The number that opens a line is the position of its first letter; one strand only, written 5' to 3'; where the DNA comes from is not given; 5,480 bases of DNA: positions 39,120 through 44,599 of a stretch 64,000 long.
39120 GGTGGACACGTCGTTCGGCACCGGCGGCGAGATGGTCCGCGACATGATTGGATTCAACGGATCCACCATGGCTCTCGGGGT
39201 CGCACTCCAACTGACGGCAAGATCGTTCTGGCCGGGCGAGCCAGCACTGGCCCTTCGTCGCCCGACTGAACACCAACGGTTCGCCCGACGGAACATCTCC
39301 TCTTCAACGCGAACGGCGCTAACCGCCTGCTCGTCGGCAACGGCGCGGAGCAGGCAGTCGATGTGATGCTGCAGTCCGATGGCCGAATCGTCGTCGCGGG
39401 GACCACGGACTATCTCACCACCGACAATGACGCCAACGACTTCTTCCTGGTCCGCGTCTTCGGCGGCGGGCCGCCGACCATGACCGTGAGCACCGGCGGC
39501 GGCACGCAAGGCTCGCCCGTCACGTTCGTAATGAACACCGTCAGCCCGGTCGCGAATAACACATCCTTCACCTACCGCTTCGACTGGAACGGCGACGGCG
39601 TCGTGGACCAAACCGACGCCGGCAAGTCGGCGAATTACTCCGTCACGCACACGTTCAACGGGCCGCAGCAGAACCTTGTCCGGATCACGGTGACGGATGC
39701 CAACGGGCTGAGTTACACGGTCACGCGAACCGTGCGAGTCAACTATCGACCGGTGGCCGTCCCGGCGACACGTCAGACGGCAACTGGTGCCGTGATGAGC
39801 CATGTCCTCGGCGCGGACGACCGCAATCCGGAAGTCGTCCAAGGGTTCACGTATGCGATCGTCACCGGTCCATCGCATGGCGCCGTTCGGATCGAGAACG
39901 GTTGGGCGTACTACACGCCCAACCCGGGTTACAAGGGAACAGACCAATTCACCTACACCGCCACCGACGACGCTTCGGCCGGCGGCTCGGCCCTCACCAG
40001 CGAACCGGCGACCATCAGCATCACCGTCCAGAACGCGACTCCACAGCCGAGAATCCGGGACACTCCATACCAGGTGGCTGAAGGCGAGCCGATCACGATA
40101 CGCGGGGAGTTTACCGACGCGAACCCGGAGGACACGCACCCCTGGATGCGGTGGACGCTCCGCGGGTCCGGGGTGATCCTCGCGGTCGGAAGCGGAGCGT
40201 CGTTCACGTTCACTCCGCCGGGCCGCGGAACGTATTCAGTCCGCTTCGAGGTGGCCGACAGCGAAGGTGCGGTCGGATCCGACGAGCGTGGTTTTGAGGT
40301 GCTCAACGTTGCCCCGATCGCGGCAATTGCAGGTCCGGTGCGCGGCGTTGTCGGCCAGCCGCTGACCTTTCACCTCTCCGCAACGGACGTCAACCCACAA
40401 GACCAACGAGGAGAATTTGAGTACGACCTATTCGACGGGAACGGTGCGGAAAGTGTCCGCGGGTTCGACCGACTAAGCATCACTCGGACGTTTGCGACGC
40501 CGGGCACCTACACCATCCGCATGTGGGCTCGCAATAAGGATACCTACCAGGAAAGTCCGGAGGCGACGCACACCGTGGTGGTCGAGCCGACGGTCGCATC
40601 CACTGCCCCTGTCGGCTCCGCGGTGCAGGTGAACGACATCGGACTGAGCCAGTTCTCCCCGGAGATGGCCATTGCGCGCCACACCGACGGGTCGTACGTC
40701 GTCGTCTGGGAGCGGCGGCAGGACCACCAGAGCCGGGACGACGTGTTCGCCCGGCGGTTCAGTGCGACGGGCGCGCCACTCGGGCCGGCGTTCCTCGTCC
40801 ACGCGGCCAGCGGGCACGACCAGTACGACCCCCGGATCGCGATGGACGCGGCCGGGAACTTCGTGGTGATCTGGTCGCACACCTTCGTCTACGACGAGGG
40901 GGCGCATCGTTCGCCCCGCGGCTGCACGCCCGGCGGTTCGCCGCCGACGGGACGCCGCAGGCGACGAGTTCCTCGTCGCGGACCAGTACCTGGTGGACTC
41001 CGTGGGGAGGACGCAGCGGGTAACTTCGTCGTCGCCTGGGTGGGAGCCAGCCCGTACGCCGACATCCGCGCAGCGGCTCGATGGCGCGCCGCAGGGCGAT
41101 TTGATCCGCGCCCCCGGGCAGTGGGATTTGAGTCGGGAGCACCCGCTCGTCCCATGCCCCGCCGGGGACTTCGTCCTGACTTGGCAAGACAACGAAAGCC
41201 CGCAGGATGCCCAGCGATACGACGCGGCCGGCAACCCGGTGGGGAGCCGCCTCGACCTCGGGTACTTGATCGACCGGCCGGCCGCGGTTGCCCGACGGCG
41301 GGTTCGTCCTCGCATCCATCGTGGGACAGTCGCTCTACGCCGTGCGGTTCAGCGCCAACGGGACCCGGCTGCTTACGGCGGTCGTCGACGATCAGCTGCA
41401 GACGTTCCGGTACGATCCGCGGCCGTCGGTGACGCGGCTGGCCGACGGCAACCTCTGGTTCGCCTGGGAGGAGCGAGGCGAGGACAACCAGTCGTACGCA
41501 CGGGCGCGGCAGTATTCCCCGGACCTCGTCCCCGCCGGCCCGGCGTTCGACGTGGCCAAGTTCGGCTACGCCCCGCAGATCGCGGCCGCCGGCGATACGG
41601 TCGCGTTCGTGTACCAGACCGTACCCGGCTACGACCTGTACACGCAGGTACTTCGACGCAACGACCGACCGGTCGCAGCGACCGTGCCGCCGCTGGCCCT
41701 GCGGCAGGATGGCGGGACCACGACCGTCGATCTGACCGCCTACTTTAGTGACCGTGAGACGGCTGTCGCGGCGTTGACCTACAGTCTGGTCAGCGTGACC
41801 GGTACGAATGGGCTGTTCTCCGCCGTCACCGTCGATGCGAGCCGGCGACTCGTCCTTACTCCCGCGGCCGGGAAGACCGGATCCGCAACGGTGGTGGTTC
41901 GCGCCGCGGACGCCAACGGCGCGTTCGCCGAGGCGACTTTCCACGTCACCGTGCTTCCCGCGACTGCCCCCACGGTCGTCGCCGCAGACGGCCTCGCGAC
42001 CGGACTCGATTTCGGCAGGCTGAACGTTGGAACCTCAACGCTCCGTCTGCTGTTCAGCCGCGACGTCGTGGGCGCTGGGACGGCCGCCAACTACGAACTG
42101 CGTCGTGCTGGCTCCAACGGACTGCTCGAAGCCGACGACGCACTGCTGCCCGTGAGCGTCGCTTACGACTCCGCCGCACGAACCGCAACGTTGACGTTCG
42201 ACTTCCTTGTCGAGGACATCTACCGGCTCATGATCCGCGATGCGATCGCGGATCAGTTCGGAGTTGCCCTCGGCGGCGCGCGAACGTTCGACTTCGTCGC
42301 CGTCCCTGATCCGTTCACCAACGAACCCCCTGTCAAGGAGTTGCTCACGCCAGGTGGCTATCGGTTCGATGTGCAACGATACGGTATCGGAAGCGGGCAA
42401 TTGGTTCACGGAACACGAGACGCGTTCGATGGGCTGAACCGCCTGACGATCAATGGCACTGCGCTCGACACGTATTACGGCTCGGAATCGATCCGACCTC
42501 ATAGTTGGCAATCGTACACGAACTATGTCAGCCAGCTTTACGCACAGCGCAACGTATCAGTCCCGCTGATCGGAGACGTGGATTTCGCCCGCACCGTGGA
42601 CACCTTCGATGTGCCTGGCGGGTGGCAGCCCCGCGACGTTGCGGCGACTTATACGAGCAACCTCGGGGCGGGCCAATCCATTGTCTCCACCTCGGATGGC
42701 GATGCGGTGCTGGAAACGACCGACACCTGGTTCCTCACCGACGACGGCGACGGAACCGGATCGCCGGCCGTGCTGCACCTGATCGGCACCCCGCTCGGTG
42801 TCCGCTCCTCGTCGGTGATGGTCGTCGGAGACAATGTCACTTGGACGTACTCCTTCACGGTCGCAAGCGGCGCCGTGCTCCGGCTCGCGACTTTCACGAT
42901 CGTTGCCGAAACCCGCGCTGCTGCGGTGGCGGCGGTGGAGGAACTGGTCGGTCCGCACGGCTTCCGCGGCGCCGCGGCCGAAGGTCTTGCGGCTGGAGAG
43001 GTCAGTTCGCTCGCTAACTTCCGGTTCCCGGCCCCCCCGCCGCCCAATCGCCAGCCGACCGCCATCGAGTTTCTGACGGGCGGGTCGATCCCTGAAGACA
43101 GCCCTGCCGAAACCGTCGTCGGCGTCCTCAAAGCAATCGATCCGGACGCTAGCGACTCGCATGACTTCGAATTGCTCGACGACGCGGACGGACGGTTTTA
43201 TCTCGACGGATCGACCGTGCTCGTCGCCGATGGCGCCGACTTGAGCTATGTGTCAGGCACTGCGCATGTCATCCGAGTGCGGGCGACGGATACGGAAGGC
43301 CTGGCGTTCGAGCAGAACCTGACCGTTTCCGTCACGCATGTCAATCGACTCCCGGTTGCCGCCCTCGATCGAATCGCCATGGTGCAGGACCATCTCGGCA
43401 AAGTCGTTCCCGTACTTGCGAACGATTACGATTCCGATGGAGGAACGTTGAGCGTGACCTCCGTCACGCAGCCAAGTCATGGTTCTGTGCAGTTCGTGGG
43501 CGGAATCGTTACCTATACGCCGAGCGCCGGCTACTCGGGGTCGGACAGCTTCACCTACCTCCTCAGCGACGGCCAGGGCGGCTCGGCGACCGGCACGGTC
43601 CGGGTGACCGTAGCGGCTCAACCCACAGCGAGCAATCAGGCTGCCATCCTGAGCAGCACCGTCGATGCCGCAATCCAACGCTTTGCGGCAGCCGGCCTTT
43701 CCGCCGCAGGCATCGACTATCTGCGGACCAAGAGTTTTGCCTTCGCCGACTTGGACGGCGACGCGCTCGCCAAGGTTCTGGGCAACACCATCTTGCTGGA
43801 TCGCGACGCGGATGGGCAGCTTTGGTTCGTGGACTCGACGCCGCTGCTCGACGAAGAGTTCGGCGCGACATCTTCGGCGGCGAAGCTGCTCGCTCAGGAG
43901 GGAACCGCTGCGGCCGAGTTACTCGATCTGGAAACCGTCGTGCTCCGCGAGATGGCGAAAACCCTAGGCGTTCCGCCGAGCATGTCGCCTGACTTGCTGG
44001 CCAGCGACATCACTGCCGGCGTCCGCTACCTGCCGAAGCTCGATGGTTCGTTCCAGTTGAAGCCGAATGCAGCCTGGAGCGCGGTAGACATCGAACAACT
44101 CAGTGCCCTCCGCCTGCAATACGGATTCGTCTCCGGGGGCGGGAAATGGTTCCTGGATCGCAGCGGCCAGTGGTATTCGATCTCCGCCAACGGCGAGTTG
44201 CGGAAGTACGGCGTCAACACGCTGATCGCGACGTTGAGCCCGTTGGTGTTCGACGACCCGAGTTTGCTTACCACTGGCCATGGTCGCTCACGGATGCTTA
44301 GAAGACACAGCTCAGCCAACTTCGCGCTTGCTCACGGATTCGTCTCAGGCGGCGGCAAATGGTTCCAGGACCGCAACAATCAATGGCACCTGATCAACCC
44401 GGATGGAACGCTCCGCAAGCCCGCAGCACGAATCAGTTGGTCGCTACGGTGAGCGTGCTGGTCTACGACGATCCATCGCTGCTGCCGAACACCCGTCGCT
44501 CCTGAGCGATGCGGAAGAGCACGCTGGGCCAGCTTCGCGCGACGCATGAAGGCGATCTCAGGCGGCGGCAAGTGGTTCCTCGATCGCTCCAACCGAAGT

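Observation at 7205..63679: Clustered gene decay: nonsense codons at conserved positions and multi-frameshift genes beside long intact genes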

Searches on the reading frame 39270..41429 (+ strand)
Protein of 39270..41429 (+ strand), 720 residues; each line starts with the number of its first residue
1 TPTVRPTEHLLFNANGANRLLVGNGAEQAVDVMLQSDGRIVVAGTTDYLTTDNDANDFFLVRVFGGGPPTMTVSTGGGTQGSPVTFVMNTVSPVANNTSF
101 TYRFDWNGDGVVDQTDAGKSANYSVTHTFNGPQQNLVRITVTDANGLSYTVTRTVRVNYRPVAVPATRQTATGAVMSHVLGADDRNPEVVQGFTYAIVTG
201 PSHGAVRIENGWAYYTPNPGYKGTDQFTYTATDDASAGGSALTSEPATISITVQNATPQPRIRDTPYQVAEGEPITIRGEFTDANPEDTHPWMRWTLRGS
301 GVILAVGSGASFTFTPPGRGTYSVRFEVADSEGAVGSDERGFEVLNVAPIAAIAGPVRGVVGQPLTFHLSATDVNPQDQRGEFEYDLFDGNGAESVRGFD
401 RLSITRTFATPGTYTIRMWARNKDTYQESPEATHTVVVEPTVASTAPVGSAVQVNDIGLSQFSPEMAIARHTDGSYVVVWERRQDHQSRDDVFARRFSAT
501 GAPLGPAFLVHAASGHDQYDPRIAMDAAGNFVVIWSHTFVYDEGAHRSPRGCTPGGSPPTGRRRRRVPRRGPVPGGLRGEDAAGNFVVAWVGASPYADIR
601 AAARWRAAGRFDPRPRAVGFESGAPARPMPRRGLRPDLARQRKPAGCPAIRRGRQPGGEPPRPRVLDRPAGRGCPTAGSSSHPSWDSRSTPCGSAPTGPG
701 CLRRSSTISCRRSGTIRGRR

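Call 24: search_protein_families(library=pfam, proteins=[window:39270-41429:+], max_evalue=0.01)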
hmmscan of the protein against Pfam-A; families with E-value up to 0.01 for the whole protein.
seq(720 aa): 8 families
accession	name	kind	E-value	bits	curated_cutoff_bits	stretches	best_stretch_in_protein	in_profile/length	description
PF18911.6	PKD_4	-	4.2e-15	56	27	1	346-437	1-84/85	PKD domain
PF17963.7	Big_9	-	1.3e-14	55.3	23.6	1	158-238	1-81/89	Bacterial Ig domain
PF00801.26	PKD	-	2.1e-12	47.3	23.5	2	73-153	6-77/80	PKD domain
PF17892.7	Cadherin_5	-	3.3e-05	24.1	26.5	1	201-236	50-86/98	Cadherin-like domain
PF17803.7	Cadherin_4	-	4.2e-05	24.4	25.1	0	150-209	2-64/71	Bacterial cadherin-like domain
PF17164.10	DUF5122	-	0.00039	21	27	1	35-63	1-26/36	Domain of unknown function (DUF5122) beta-propeller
PF16820.11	PKD_3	-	0.0004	20.6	26.3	1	266-328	12-66/68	PKD-like domain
PF22352.2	K319L-like_PKD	-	0.0021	18.5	27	0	269-339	7-79/84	K319L-like, PKD domain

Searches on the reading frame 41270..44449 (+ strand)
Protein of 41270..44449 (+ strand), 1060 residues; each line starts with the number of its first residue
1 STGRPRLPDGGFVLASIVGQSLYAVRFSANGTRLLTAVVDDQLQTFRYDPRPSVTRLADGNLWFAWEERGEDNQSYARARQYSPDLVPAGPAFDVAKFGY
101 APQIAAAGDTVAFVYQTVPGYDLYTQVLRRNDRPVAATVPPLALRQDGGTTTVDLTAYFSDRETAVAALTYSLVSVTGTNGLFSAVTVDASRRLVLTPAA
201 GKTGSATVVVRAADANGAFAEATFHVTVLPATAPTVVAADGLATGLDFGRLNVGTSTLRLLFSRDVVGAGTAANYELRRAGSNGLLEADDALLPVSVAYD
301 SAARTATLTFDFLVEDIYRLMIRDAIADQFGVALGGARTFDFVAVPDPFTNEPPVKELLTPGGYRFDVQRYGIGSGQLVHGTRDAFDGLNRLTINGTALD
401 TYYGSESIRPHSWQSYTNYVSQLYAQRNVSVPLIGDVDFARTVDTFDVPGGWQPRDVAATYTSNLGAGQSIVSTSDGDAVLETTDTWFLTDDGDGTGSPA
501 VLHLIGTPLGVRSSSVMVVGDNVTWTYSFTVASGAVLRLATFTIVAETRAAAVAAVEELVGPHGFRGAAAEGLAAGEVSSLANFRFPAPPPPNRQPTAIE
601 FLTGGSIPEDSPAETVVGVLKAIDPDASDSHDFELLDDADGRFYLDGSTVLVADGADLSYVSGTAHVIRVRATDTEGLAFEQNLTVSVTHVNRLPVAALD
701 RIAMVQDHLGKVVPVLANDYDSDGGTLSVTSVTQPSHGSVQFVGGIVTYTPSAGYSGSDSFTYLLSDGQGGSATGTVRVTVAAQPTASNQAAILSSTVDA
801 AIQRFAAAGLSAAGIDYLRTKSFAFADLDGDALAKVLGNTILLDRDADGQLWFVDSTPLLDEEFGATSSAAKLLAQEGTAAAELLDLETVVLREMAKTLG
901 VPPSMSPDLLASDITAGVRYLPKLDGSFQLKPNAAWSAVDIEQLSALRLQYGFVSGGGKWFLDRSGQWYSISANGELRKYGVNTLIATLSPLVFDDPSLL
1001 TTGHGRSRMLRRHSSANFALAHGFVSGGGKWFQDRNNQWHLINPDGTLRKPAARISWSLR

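Call 24: search_protein_families(library=pfam, proteins=[window:41270-44449:+], max_evalue=0.01)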
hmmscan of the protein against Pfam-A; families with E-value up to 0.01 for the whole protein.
seq(1060 aa): 5 families
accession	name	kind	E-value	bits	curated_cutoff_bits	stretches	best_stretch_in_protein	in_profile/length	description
PF17963.7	Big_9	-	5.8e-27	94.9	23.6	2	692-780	1-89/89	Bacterial Ig domain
PF17892.7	Cadherin_5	-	4.8e-20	71.7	26.5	1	692-781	2-97/98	Cadherin-like domain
PF17803.7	Cadherin_4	-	4.7e-13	49.9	25.1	1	683-749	2-71/71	Bacterial cadherin-like domain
PF00028.23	Cadherin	-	0.00016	22.5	28.8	1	606-688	4-92/93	Cadherin domain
PF05345.18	He_PIG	-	0.0081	17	24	1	134-228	2-95/96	Putative Ig domain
